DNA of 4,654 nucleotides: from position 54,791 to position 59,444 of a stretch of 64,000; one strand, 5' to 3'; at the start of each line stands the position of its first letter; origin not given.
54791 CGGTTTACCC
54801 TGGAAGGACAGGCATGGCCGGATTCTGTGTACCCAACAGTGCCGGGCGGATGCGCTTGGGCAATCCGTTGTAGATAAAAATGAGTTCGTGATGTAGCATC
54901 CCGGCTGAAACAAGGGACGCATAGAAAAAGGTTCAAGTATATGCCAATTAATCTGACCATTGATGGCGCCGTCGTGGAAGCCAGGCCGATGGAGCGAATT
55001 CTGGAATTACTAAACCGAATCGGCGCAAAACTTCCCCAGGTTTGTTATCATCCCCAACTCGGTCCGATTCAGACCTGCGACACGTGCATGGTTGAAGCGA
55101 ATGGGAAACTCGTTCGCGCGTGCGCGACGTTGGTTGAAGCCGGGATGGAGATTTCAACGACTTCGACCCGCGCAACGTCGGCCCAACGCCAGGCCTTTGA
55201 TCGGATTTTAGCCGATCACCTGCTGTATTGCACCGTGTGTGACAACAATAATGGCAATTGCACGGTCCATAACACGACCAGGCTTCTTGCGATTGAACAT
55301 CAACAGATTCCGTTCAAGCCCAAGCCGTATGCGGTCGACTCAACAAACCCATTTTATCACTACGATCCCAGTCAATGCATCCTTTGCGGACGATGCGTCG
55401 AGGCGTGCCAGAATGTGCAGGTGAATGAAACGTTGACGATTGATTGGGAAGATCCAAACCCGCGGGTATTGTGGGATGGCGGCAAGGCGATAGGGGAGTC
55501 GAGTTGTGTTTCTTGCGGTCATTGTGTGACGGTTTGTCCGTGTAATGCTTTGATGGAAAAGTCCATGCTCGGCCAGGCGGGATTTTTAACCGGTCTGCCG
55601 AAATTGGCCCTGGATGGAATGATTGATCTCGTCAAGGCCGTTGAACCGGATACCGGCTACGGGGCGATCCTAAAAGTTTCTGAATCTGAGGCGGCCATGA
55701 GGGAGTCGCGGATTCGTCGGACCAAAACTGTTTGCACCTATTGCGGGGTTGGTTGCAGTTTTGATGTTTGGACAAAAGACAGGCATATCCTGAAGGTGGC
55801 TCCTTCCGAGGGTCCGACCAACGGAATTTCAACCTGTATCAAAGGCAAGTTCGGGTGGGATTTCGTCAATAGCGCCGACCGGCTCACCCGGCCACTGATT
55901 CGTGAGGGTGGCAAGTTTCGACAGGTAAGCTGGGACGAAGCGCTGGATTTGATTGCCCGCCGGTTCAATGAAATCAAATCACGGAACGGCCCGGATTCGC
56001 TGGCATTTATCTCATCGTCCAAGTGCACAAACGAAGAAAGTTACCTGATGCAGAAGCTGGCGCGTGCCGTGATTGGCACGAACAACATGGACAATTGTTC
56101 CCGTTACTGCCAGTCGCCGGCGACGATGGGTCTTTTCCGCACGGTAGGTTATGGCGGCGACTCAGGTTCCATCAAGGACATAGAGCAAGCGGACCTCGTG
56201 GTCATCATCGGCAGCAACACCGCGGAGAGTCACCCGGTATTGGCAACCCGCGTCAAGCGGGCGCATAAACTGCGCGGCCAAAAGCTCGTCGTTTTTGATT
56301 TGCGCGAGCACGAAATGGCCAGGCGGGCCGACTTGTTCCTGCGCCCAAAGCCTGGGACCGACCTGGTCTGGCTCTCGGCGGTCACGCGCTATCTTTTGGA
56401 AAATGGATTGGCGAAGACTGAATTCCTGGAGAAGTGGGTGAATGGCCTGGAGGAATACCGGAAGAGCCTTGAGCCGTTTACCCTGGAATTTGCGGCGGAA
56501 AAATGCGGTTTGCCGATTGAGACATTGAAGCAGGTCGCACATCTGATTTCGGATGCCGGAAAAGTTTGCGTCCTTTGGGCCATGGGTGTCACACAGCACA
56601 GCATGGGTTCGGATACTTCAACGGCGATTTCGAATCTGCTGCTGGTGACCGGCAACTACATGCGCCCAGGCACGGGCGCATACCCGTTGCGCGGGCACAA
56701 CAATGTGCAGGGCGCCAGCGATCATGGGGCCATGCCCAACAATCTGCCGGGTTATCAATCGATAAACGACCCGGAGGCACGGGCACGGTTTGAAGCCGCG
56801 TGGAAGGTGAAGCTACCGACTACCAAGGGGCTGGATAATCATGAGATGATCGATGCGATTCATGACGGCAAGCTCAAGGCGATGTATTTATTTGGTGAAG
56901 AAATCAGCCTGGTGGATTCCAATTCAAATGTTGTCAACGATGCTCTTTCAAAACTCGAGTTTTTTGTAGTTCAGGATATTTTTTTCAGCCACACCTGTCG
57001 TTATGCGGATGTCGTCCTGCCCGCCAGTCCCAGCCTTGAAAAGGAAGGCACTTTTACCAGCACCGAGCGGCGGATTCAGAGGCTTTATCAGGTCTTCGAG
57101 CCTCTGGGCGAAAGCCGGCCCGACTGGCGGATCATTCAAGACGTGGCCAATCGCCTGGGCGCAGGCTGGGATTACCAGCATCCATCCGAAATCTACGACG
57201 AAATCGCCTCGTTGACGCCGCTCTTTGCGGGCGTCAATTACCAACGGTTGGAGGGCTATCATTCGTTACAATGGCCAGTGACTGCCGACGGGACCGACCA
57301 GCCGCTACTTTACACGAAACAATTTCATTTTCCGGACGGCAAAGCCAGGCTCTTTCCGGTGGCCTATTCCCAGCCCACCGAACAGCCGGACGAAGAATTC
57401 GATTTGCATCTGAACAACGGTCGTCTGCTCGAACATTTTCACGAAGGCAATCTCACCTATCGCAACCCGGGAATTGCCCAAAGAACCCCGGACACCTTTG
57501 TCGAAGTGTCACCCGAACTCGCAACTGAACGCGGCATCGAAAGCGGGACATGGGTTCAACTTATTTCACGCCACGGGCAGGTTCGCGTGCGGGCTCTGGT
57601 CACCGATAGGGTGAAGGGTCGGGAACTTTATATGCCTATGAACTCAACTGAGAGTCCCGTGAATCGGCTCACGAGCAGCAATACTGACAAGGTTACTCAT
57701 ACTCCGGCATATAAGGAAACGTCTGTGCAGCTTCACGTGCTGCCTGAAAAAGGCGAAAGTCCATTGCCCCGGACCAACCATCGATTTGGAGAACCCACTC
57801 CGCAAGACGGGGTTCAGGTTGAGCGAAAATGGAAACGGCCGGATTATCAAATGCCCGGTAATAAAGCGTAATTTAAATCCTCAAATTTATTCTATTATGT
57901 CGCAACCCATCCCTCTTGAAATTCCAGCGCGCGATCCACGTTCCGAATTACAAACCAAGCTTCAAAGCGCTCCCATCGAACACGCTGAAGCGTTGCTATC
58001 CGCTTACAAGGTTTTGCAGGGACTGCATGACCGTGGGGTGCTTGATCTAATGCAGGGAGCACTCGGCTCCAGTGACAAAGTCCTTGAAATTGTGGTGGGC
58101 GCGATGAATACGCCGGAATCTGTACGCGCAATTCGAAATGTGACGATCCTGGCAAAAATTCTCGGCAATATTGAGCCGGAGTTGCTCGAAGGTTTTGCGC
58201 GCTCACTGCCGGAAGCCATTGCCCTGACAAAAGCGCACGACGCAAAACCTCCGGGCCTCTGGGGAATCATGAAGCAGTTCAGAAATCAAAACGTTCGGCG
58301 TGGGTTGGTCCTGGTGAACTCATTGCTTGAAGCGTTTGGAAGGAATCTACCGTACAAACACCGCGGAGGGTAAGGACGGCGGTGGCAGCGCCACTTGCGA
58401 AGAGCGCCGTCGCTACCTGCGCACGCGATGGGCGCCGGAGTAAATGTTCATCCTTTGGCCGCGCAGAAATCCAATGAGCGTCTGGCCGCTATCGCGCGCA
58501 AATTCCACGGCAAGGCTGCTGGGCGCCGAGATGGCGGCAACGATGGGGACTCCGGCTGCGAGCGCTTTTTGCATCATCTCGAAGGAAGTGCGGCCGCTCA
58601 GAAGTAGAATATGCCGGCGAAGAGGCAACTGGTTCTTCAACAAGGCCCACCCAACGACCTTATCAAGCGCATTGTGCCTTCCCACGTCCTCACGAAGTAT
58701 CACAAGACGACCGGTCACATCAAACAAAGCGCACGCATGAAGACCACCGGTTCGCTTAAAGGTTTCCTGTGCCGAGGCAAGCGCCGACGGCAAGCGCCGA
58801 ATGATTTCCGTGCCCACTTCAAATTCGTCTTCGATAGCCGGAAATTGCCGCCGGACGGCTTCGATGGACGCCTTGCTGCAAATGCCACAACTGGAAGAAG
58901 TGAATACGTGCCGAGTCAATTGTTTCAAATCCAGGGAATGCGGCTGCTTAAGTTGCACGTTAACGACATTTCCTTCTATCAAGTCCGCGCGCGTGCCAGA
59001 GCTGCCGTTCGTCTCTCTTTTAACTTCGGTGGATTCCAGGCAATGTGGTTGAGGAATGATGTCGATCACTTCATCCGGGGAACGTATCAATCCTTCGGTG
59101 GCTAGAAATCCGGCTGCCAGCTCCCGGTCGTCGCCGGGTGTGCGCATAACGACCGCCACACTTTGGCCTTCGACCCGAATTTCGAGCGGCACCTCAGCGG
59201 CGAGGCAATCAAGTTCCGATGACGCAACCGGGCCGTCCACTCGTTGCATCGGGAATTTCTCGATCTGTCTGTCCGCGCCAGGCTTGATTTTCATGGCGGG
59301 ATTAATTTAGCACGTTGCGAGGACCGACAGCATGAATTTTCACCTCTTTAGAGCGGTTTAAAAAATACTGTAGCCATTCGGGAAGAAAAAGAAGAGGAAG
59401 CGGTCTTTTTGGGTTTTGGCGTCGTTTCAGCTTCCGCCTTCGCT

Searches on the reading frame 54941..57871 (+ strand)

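Call 8: search_protein_families(library=pfam, proteins=[window:54941-57871:+], max_evalue=0.001)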
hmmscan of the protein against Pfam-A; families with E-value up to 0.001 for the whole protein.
window:54941-57871:+ (976 aa): 15 families
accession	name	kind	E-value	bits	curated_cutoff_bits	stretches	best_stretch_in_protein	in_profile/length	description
PF00384.28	Molybdopterin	-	5.2e-75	253.1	24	1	314-737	1-352/353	Molybdopterin oxidoreductase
PF01568.27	Molydop_binding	-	4.6e-25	88.2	26.8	1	822-927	1-109/110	Molydopterin dinucleotide binding domain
PF04879.21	Molybdop_Fe4S4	-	1.2e-16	60.9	22.7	1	259-311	2-55/55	Molybdopterin oxidoreductase Fe4S4 domain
PF13510.11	Fer2_4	-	5.2e-14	52.5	22.8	1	2-75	3-81/82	2Fe-2S iron-sulfur cluster binding domain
PF10588.14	NADH-G_4Fe-4S_3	-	5.7e-09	35.8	27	1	83-121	2-39/40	NADH-ubiquinone oxidoreductase-G iron-sulfur binding region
PF00037.32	Fer4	-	2.4e-08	33.9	21.1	1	140-157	2-19/24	4Fe-4S binding domain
PF12838.12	Fer4_7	-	6.6e-07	30.1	27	1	145-203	1-52/52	4Fe-4S dicluster domain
PF13183.11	Fer4_8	-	6.2e-06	27.1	27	1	144-202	3-67/68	4Fe-4S dicluster domain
PF13237.11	Fer4_10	-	3.6e-05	24.1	25.5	1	186-272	6-48/53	4Fe-4S dicluster domain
PF13187.11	Fer4_9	-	7.5e-05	23.1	27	1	145-203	1-51/52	4Fe-4S dicluster domain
PF12797.12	Fer4_2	-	9.7e-05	22.5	24.5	1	139-156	3-20/22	4Fe-4S binding domain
PF12837.12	Fer4_6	-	0.00013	22.2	25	1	140-156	3-19/24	4Fe-4S binding domain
PF25160.1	LdpA_Fe-S-bd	-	0.00024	21.3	27.6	0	184-208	23-47/49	LdpA Fe-S cluster-binding domain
PF14697.11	Fer4_21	-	0.00082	19.9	35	1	142-202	4-55/59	4Fe-4S dicluster domain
PF13746.11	Fer4_18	-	0.00094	19.8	27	0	185-203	57-75/114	4Fe-4S dicluster domain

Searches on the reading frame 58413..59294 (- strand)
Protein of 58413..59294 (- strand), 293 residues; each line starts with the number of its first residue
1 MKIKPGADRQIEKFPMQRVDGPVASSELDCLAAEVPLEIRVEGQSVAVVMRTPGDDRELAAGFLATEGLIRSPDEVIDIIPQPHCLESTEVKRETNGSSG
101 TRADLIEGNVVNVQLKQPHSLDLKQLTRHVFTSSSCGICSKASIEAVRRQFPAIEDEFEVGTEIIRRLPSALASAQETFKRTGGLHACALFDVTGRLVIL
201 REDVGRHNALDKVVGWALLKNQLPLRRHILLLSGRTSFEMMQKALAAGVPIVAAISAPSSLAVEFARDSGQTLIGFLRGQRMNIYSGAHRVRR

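Call 8: search_protein_families(library=pfam, proteins=[window:58413-59294:-], max_evalue=0.001)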
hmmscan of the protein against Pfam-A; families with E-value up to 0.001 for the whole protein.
window:58413-59294:- (293 aa): 1 family
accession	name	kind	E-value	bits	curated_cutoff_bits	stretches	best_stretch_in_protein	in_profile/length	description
PF02634.21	FdhD-NarQ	-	1.6e-71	241.3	27.2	1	32-291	1-236/237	FdhD/NarQ family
